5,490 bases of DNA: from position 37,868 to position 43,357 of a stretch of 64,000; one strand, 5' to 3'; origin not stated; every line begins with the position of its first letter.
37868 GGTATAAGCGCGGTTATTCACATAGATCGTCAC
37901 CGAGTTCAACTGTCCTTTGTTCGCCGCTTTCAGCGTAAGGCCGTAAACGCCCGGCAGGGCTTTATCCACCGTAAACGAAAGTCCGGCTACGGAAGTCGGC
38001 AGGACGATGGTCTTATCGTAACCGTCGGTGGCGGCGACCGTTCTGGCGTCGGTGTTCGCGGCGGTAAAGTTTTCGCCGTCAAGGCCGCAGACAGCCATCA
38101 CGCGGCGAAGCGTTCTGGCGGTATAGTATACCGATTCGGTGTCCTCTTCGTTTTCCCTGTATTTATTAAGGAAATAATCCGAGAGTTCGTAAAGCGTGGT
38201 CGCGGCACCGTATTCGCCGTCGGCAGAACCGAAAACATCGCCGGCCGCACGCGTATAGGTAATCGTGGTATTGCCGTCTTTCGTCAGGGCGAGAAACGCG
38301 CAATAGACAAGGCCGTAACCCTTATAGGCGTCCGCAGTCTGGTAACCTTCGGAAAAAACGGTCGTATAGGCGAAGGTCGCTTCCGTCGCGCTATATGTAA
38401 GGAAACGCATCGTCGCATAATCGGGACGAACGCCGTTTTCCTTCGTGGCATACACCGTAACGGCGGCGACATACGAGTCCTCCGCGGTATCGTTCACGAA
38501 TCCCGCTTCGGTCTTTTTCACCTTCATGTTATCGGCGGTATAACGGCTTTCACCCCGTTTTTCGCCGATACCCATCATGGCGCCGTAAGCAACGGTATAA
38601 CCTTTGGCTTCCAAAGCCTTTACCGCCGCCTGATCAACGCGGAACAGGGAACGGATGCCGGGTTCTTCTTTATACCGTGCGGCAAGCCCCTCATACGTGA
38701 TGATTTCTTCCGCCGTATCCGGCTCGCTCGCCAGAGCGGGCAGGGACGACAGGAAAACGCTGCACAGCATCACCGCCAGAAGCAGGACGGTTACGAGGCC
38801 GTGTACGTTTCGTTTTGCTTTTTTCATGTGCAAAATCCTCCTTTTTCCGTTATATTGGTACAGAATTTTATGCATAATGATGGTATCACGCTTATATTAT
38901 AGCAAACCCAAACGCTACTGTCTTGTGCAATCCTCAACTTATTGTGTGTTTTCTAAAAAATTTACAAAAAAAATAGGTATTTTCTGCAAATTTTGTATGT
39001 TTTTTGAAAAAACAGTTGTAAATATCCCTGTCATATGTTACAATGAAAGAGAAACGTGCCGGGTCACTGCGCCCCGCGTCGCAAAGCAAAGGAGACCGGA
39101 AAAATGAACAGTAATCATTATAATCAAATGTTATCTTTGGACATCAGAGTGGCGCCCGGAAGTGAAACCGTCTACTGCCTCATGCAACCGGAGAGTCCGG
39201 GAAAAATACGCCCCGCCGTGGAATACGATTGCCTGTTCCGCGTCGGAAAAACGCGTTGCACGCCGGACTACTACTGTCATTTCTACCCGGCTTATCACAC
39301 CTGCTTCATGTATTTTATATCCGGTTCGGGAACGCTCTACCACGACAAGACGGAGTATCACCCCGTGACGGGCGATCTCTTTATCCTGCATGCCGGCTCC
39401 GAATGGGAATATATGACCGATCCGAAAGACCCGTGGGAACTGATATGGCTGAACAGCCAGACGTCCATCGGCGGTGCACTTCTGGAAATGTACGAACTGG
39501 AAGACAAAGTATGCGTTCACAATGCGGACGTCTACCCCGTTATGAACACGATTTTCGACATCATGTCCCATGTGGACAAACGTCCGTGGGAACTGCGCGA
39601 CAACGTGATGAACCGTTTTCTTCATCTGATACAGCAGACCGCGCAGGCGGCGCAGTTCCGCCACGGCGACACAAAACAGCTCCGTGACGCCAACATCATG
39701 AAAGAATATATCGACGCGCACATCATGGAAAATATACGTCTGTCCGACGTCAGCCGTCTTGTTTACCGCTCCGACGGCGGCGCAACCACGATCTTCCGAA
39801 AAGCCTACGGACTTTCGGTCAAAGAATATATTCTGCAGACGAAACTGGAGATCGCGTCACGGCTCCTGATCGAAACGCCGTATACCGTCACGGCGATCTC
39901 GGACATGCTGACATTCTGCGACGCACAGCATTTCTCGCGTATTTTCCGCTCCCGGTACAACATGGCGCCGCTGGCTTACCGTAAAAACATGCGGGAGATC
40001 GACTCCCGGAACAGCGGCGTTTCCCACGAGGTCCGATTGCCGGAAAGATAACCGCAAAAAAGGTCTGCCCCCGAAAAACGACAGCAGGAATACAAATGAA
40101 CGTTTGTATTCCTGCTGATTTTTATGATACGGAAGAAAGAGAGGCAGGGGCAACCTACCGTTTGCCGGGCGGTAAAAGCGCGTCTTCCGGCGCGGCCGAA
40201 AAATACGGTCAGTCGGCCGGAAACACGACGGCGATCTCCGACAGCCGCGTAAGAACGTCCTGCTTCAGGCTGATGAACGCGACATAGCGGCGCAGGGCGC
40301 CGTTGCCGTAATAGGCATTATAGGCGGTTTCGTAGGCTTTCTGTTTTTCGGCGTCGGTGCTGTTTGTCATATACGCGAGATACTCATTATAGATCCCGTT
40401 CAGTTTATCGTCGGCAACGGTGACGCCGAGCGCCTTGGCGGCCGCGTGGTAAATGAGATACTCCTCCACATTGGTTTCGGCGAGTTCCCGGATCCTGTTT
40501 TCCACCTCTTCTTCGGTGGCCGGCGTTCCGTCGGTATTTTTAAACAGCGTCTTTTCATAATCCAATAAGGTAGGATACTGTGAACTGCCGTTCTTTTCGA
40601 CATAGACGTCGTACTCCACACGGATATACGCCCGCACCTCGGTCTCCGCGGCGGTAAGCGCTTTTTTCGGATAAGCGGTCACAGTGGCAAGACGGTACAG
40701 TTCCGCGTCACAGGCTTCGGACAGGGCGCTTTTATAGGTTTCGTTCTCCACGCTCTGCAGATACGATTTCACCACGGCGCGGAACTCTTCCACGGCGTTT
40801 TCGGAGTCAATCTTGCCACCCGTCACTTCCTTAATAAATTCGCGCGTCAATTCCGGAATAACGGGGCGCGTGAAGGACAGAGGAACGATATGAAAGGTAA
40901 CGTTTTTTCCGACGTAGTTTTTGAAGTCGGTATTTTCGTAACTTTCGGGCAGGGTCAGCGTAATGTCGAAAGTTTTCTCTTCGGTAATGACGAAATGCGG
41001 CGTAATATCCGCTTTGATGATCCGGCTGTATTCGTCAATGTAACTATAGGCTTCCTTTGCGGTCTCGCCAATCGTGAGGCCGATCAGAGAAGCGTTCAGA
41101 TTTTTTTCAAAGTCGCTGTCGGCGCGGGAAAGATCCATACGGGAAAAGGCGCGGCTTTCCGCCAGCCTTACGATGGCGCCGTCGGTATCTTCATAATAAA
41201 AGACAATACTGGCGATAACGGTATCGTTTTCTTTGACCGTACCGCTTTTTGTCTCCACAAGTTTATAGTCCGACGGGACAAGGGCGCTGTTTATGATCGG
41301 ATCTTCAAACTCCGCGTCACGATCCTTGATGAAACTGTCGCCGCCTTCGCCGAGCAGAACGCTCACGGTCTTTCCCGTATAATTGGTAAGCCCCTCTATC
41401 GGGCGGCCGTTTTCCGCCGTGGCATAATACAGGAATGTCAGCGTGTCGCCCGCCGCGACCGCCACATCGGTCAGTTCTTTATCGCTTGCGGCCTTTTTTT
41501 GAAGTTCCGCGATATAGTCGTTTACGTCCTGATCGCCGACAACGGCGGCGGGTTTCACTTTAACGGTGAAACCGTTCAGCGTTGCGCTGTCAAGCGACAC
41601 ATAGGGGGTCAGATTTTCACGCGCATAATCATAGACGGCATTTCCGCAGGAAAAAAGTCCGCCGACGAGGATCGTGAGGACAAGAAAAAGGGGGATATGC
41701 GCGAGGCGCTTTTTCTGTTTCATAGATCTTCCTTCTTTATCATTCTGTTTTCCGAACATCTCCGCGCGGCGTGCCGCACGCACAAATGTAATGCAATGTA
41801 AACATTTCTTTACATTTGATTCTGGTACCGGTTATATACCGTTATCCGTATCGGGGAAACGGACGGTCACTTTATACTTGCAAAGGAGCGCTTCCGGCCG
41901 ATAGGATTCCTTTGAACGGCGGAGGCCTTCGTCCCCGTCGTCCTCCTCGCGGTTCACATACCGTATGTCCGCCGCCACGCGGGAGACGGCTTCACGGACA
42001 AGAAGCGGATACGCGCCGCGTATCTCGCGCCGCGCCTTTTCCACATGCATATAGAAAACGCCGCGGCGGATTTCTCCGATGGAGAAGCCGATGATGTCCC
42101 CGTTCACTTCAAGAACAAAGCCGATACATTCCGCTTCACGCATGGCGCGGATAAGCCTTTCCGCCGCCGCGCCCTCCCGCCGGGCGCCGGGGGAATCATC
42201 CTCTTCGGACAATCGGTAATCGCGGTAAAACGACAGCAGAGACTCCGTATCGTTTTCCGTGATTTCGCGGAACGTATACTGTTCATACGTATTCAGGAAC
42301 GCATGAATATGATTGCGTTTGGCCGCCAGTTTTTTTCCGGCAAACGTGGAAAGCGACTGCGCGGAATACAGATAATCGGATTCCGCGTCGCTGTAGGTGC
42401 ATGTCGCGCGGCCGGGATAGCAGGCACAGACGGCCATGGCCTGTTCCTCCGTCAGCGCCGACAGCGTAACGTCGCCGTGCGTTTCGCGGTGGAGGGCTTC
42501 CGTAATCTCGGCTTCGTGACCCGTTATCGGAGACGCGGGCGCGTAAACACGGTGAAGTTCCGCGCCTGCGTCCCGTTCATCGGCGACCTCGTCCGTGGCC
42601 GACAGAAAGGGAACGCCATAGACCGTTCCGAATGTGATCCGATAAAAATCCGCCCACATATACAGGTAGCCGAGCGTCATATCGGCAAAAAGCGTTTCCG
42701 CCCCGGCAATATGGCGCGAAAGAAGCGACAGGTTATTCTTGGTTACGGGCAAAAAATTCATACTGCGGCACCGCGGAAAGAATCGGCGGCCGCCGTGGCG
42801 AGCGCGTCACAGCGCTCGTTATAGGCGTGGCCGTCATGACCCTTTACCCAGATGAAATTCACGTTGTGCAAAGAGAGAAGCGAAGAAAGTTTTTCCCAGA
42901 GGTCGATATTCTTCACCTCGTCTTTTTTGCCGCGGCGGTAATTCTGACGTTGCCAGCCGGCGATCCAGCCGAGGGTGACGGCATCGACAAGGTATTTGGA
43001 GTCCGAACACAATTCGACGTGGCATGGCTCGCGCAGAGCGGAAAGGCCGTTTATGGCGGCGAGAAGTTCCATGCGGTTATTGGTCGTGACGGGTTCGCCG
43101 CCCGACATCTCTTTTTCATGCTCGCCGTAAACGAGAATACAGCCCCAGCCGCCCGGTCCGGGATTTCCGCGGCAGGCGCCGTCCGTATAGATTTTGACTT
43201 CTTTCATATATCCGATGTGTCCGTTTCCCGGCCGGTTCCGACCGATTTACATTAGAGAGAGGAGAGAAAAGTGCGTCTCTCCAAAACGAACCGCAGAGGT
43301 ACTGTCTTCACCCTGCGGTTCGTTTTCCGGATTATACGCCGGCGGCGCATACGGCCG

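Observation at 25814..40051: AraC-flanked locus of three phosphoesterases built around an 8.3-kb secreted megaprotein gene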

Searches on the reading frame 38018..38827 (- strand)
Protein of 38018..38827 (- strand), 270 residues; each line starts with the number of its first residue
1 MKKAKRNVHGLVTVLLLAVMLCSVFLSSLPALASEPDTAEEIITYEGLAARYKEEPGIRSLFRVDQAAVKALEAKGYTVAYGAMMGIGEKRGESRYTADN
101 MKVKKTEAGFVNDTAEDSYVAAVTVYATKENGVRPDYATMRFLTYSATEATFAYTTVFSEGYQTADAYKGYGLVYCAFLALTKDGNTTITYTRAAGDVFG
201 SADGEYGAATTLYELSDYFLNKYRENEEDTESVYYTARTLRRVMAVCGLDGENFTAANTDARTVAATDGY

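Call 41: search_protein_families(library=pfam, proteins=[window:38018-38827:-], max_evalue=1)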
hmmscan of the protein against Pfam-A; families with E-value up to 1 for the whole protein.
window:38018-38827:- (270 aa): 1 family
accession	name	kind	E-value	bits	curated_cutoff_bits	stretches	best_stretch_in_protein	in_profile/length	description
PF19779.4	DUF6264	-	0.064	13.9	31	1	3-61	66-122/183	Family of unknown function (DUF6264)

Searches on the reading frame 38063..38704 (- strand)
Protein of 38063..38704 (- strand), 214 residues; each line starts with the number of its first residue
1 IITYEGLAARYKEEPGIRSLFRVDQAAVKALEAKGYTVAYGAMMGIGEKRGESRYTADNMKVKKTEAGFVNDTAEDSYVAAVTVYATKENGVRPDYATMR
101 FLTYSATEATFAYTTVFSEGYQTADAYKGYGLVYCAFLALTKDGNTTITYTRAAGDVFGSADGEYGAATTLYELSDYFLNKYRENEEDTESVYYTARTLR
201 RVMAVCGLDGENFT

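Call 65: search_solved_structures(query=A7, max_evalue=10, show_alignments=1)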
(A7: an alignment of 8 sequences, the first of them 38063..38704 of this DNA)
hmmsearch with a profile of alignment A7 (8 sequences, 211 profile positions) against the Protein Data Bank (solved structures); distinct sequences matched with E-value up to 10: 0.

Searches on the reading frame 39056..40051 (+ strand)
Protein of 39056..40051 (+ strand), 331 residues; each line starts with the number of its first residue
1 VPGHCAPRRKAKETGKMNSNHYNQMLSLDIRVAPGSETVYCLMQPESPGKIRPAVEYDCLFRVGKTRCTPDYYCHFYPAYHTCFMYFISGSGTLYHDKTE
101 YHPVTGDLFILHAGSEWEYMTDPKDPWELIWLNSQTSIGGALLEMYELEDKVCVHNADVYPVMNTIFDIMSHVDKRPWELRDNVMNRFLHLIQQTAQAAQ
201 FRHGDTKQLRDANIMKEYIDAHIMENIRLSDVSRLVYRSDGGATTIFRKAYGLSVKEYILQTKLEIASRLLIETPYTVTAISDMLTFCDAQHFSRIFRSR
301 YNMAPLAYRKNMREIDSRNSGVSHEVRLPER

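Call 5: search_protein_families(library=pfam, proteins=[window:39056-40051:+], max_evalue=0.01)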
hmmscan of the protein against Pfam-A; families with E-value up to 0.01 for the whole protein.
window:39056-40051:+ (331 aa): 3 families
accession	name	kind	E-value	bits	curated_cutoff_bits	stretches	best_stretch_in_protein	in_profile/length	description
PF12833.13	HTH_18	-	1.4e-14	54.6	33.6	1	245-310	14-79/80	Helix-turn-helix domain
PF00165.29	HTH_AraC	-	2.8e-12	46.9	26.6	1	274-310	7-42/42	Bacterial regulatory helix-turn-helix proteins, AraC family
PF02311.25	AraC_binding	-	2.2e-08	34.3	21.1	1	70-170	12-116/135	AraC-like ligand binding domain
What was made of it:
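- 39104..40051 (+): AraC-family regulator (cupin ligand domain plus HTH_18), divergent from gene 3. Pfam (call 5).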

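Call 14: search_protein_families(library=ncbifam, proteins=[window:39104-40051:+], max_evalue=0.01)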
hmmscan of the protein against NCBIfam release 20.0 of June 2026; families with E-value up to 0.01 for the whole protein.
window:39104-40051:+ (315 aa): 25 families
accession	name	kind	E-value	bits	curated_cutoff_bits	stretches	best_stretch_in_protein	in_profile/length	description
NF047788.1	TransRegPocR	equivalog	9.5e-18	64.5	500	1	168-298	159-293/296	transcriptional regulator PocR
TIGR04094.1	adjacent_YSIRK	equivalog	4.1e-16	58.9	200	1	201-293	292-383/383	YSIRK-targeted surface antigen transcriptional regulator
NF047455.1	TF_Staph_AryK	equivalog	6.2e-16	57.8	850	1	164-303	127-266/759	transcriptional regulator AryK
NF007860.0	PRK10572.1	equivalog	8e-16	57.7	208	1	72-300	56-289/292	arabinose operon transcriptional regulator AraC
NF049932.1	TranspRegBtr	equivalog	6.3e-12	44.8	900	1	174-297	146-267/531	bacillibactin transport transcriptional regulator Btr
NF012144.2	ramA_TF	equivalog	2.7e-11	43.9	180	1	198-295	9-106/108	RamA family antibiotic efflux transcriptional regulator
NF033869.1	viru_reg_Rsp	equivalog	7.8e-10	37.8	400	1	201-302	154-255/701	AraC family transcriptional regulator Rsp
NF010028.0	PRK13503.1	equivalog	1.8e-08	34.1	288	1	165-297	143-274/278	HTH-type transcriptional activator RhaS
NF006902.0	PRK09393.1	equivalog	1.9e-08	33.9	425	1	170-298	193-324/327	transcriptional regulator FtrA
NF007584.0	PRK10219.1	equivalog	2.5e-08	34.2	174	1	199-296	10-107/107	superoxide response transcriptional regulator SoxS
NF007693.0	PRK10371.1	equivalog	3.2e-08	33.1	253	1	181-298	185-302/309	transcriptional regulator MelR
NF052371.1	TransRegGbdRPseu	equivalog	1.2e-07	31.2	480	1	191-300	223-331/365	choline metabolism transcriptional regulator GbdR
NF007243.0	PRK09685.1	equivalog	1.9e-07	30.8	199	1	189-296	202-302/303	transcriptional regulator FeaR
NF010026.0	PRK13501.1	equivalog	2e-06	27.2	363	1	201-297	183-279/290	HTH-type transcriptional activator RhaR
TIGR02297.1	HpaA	equivalog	2.6e-06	26.9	274.65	1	167-295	162-287/287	4-hydroxyphenylacetate catabolism regulatory protein HpaA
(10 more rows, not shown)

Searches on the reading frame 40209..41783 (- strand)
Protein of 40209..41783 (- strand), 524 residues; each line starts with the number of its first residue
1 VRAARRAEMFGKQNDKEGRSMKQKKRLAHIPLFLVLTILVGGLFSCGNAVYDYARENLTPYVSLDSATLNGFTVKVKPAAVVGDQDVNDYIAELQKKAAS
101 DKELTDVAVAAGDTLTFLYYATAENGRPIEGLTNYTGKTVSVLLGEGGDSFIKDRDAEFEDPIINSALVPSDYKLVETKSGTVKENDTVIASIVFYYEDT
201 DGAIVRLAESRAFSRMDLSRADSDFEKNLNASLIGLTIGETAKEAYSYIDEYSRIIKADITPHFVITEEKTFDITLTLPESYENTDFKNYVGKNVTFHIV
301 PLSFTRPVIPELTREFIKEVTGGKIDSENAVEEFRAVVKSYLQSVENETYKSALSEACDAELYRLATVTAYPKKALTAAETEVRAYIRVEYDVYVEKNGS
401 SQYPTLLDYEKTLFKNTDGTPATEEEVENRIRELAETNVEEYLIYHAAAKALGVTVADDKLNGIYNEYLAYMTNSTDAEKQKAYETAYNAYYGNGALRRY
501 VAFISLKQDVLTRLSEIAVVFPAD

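Call 10: search_protein_families(library=pfam, proteins=[window:40209-41783:-], max_evalue=0.001)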
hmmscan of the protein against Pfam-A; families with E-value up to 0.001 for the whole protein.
window:40209-41783:- (524 aa): 0 families

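Call 14: search_protein_families(library=ncbifam, proteins=[window:40209-41783:-], max_evalue=0.01)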
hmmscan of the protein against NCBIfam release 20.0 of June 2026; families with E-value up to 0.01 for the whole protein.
window:40209-41783:- (524 aa): 1 family
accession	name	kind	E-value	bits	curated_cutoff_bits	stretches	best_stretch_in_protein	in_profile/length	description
TIGR00115.1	tig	equivalog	1.2e-16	60.6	180.2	2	182-482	148-385/410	trigger factor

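Call 74: search_protein_families(library=pfam, proteins=[window:40209-41783:-], max_evalue=0.05)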
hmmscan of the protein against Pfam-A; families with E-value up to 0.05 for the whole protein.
window:40209-41783:- (524 aa): 1 family
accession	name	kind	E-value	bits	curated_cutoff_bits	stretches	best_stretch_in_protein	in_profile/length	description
PF05698.19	Trigger_C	-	0.003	18.1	22.7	1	419-481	76-135/162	Bacterial trigger factor protein (TF) C-terminus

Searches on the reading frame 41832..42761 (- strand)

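Call 10: search_protein_families(library=pfam, proteins=[window:41832-42761:-], max_evalue=0.001)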
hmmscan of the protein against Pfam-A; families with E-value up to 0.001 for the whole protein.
window:41832-42761:- (309 aa): 1 family
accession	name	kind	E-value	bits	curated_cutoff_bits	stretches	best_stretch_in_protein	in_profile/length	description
PF09924.15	LPG_synthase_C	-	5.3e-24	85.2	27.5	1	77-296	49-295/298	Phosphatidylglycerol lysyltransferase, C-terminal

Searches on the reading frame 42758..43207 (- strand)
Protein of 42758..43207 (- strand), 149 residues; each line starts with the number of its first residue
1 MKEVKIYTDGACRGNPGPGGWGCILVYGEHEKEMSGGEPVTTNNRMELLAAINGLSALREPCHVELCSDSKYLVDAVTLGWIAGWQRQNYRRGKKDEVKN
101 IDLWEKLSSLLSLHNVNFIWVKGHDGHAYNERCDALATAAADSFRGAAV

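Call 10: search_protein_families(library=pfam, proteins=[window:42758-43207:-], max_evalue=0.001)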
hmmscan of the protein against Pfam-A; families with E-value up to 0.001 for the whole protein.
window:42758-43207:- (149 aa): 1 family
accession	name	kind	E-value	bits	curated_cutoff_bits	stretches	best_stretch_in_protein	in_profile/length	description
PF00075.30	RNase_H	-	1.2e-44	152.4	25.8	1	2-141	2-140/141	RNase H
